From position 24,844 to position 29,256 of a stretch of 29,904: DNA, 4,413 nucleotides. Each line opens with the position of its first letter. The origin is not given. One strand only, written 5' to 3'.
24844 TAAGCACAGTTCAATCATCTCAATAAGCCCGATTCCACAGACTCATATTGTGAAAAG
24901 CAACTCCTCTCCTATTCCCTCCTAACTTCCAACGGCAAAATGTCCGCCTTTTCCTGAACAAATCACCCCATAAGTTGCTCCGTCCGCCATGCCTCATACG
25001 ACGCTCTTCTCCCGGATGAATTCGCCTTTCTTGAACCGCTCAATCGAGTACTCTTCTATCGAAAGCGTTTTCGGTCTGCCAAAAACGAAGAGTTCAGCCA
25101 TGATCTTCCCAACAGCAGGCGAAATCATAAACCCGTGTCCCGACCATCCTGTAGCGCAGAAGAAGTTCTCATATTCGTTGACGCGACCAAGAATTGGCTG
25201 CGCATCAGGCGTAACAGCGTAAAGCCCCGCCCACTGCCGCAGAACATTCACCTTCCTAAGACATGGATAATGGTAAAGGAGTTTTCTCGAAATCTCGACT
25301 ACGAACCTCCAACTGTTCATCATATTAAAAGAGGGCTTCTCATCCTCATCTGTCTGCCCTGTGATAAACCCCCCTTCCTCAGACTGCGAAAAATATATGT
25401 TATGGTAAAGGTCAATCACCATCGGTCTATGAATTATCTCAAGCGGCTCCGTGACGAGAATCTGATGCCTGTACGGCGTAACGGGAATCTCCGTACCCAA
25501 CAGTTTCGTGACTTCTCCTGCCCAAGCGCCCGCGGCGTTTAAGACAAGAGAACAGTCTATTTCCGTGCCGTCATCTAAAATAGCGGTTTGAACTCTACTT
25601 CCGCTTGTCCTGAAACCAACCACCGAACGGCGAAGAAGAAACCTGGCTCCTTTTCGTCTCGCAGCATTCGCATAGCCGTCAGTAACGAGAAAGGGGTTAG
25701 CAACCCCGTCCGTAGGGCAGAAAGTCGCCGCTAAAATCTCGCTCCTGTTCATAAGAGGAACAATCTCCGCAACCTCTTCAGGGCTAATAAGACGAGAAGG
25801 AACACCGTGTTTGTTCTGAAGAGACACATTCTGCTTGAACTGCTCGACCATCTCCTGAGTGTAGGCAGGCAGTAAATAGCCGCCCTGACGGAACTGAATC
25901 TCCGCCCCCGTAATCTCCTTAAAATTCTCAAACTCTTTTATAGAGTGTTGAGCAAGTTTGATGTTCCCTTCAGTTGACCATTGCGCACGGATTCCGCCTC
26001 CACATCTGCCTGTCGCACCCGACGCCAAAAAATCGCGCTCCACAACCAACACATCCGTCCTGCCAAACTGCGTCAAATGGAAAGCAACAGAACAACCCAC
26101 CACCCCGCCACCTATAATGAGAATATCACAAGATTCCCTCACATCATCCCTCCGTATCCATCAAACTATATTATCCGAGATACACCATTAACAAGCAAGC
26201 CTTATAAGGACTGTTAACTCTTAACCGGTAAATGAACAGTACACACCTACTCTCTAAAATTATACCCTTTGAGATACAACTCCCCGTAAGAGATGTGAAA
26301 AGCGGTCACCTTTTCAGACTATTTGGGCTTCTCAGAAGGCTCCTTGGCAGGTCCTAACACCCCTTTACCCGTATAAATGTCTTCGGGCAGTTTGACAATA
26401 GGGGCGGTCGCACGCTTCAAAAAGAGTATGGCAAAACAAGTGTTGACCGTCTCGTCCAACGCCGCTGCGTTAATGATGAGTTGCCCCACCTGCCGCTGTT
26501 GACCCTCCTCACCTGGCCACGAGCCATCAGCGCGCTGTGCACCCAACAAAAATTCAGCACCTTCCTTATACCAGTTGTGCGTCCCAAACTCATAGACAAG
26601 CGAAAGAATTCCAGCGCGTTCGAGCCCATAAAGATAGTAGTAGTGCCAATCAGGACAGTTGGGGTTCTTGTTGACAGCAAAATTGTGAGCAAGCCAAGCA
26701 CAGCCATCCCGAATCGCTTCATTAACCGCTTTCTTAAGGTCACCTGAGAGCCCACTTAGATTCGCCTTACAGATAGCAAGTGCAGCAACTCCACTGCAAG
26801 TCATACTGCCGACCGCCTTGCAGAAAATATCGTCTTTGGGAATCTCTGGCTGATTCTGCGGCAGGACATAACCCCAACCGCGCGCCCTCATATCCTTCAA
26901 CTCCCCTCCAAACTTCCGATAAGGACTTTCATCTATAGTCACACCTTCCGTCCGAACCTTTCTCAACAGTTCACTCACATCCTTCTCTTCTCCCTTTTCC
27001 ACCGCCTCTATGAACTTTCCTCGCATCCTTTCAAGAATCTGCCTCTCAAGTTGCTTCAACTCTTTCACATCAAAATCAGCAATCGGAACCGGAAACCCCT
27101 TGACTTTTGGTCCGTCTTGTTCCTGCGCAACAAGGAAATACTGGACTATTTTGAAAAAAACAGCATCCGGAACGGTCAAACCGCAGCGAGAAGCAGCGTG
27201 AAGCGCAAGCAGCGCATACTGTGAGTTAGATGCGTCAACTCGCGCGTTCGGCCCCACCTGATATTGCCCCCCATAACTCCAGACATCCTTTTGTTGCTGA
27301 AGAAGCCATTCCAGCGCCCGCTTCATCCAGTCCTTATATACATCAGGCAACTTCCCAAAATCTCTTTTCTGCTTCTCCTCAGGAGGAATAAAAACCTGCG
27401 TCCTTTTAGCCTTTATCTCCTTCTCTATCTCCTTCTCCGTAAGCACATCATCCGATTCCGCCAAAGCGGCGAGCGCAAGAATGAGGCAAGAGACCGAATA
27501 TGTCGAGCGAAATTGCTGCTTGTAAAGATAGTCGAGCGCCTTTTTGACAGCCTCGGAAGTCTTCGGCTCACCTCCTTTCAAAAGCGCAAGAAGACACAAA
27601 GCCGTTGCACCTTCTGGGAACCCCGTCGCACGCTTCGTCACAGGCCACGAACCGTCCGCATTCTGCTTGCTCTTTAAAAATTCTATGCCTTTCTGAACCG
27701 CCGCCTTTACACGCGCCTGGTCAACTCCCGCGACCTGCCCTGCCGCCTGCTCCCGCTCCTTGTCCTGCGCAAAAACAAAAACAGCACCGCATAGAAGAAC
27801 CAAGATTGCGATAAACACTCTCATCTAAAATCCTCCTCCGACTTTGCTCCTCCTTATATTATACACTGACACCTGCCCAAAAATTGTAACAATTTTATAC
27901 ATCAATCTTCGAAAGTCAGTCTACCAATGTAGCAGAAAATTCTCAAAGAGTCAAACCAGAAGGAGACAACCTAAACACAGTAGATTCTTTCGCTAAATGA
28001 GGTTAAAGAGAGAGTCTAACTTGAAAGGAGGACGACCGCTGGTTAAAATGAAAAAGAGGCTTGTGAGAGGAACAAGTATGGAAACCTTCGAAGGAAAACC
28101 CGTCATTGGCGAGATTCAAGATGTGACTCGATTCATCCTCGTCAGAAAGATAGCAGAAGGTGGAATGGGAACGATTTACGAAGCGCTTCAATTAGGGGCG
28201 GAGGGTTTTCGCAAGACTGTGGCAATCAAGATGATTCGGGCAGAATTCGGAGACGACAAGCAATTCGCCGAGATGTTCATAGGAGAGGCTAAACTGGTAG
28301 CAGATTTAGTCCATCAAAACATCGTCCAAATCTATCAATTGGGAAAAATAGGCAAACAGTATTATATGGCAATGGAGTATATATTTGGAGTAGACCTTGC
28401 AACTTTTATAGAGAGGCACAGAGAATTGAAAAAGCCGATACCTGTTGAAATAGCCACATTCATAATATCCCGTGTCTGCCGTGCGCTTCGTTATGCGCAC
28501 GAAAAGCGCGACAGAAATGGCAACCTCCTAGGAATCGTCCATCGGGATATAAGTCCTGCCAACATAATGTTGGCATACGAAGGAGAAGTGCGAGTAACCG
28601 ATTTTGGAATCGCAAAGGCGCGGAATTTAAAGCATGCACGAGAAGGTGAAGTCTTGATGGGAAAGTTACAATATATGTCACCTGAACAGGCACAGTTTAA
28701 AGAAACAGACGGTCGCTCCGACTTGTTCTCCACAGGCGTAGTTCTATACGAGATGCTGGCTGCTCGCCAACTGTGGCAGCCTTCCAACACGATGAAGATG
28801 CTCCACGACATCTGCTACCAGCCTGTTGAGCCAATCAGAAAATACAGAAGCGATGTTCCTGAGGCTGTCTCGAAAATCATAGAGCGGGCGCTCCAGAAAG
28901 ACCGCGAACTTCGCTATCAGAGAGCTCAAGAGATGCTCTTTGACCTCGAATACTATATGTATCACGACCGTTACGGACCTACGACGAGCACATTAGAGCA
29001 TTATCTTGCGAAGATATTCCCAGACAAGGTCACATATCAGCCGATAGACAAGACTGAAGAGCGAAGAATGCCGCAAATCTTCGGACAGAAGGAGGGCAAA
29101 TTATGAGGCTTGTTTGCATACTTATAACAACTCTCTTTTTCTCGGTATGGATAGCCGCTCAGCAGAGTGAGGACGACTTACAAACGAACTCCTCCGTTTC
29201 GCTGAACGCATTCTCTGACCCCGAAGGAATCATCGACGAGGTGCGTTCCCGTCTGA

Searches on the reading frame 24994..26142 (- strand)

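Call 101: search_protein_families(library=pfam, proteins=[window:24994-26142:-], max_evalue=0.00001)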
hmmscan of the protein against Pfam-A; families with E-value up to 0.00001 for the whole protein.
window:24994-26142:- (382 aa): 2 families
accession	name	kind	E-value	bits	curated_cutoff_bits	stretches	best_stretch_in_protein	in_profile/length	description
PF01266.30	DAO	-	4.3e-82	276.9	27.9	1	6-351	1-353/353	FAD dependent oxidoreductase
PF07992.20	Pyr_redox_2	-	1.7e-08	34.7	26.1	0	7-54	145-192/291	Pyridine nucleotide-disulphide oxidoreductase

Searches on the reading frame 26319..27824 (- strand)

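Call 101: search_protein_families(library=pfam, proteins=[window:26319-27824:-], max_evalue=0.00001)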
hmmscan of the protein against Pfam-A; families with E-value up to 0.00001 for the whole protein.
window:26319-27824:- (501 aa): 1 family
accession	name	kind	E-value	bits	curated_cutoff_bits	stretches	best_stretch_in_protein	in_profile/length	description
PF13243.12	SQHop_cyclase_C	-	6e-11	42.4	26.1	0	40-71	264-296/319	Squalene-hopene cyclase C-terminal domain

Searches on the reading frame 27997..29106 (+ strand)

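Call 101: search_protein_families(library=pfam, proteins=[window:27997-29106:+], max_evalue=0.00001)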
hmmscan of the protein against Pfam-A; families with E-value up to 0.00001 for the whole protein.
window:27997-29106:+ (369 aa): 2 families
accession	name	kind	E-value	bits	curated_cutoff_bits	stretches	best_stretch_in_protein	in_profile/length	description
PF00069.31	Pkinase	-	2.9e-42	145.3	31.7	1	48-311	3-255/263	Protein kinase domain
PF07714.23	PK_Tyr_Ser-Thr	-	6.9e-33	114.5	23.1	1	48-307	3-249/258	Protein tyrosine and serine/threonine kinase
